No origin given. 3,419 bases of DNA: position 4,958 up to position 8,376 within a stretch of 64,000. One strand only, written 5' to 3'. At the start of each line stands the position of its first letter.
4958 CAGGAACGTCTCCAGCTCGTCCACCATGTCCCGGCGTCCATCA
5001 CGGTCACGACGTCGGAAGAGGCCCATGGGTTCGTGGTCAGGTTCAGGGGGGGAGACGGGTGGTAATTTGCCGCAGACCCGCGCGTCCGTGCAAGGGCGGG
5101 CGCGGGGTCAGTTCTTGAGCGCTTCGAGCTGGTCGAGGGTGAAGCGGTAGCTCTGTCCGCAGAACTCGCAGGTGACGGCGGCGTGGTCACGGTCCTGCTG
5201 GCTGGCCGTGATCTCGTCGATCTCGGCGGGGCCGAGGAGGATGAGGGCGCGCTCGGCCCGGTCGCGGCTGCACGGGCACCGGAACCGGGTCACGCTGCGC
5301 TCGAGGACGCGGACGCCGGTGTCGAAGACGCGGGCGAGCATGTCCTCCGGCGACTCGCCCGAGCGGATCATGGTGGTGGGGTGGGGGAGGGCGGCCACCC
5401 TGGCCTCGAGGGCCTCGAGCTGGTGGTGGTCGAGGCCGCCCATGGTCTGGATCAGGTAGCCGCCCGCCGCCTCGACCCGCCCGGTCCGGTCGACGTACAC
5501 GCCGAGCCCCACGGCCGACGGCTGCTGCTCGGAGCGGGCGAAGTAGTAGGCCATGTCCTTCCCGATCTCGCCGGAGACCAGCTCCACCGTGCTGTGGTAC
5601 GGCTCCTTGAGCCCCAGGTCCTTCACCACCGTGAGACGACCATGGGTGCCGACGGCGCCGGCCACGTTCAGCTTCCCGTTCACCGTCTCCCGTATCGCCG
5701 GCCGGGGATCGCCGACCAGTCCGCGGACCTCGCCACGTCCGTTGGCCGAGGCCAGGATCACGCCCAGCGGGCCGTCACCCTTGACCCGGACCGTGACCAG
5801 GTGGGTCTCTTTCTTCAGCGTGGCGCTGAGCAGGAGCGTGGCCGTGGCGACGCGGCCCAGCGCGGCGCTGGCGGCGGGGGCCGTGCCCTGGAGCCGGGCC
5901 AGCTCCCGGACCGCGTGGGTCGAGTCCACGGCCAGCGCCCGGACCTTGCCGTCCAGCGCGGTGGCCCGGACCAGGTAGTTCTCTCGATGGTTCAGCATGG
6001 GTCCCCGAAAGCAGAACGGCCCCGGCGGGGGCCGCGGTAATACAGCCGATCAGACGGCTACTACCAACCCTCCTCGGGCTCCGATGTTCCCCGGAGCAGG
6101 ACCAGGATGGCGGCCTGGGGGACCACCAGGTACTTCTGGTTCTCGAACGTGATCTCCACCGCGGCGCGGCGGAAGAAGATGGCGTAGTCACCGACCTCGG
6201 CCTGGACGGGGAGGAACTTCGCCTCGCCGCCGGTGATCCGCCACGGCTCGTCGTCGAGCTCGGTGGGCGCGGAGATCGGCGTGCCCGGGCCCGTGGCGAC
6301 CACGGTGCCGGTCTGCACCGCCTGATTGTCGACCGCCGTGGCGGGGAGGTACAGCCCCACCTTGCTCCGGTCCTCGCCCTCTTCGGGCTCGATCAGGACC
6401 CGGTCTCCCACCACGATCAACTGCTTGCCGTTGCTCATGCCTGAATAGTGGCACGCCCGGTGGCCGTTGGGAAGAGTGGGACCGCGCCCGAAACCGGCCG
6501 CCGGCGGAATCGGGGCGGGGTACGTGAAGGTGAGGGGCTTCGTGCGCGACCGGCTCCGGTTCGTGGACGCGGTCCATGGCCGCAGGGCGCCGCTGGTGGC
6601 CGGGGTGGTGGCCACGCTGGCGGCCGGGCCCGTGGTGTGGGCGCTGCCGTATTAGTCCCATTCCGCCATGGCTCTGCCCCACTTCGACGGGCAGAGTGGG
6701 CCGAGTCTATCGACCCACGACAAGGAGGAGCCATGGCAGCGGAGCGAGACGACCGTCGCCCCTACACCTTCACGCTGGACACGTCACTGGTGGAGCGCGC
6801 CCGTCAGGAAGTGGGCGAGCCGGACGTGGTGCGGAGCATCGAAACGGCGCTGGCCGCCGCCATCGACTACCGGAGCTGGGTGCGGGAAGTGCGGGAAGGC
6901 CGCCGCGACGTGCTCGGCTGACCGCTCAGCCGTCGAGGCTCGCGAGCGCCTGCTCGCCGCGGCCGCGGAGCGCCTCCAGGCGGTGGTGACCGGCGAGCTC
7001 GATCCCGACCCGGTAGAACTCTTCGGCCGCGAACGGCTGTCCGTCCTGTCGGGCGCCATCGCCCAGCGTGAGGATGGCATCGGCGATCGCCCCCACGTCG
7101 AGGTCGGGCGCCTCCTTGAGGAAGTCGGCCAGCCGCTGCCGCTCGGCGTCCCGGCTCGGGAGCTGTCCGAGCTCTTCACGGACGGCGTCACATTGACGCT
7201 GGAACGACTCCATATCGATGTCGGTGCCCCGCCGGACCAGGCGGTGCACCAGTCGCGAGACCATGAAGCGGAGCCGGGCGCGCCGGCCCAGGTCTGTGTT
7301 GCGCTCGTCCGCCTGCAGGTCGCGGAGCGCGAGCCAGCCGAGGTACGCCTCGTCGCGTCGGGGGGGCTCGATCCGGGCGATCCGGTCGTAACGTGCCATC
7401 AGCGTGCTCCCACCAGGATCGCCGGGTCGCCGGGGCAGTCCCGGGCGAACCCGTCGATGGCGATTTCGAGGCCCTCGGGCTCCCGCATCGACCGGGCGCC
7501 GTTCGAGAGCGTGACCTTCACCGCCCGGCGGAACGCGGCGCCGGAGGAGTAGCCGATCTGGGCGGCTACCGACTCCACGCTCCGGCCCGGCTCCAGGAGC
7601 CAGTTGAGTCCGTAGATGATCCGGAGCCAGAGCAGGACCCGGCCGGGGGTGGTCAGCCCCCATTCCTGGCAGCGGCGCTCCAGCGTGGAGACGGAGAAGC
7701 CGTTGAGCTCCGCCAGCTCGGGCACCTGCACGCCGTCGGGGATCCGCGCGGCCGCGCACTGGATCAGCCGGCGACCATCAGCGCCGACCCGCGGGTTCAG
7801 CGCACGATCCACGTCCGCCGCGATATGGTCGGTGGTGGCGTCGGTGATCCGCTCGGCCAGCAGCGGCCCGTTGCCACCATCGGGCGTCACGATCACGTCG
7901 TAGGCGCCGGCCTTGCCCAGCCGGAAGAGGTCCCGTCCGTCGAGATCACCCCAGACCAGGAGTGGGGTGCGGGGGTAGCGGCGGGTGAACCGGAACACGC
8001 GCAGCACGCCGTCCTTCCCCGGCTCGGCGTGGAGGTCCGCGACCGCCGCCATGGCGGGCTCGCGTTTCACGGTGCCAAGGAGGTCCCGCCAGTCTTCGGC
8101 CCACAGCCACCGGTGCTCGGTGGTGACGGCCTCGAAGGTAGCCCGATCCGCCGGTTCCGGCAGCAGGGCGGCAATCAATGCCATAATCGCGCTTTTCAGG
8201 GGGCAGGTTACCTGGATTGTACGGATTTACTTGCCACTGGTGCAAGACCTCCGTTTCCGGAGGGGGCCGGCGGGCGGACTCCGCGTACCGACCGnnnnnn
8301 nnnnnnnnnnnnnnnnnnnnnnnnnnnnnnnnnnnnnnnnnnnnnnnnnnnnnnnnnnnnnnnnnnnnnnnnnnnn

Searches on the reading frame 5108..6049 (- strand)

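Call 83: search_protein_families(library=pfam, proteins=[window:5108-6049:-], max_evalue=0.00001)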
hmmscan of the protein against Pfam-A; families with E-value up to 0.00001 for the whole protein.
window:5108-6049:- (313 aa): 1 family
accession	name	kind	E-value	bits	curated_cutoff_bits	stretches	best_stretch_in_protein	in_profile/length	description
PF01430.24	HSP33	-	9.8e-87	291.3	21.4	1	25-304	2-273/273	Hsp33 protein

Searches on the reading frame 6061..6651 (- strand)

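Call 83: search_protein_families(library=pfam, proteins=[window:6061-6651:-], max_evalue=0.00001)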
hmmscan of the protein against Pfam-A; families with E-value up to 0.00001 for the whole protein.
window:6061-6651:- (196 aa): 1 family
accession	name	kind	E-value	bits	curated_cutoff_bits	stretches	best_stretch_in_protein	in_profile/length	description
PF00166.26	Cpn10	-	1.4e-12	47.9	21.1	1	80-125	4-47/93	Chaperonin 10 Kd subunit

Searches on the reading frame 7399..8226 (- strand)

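Call 83: search_protein_families(library=pfam, proteins=[window:7399-8226:-], max_evalue=0.00001)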
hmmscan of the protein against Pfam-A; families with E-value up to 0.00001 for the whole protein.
window:7399-8226:- (275 aa): 1 family
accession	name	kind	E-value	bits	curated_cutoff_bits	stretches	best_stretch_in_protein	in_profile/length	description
PF12833.13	HTH_18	-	2.5e-11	44.1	33.6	1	171-238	1-68/80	Helix-turn-helix domain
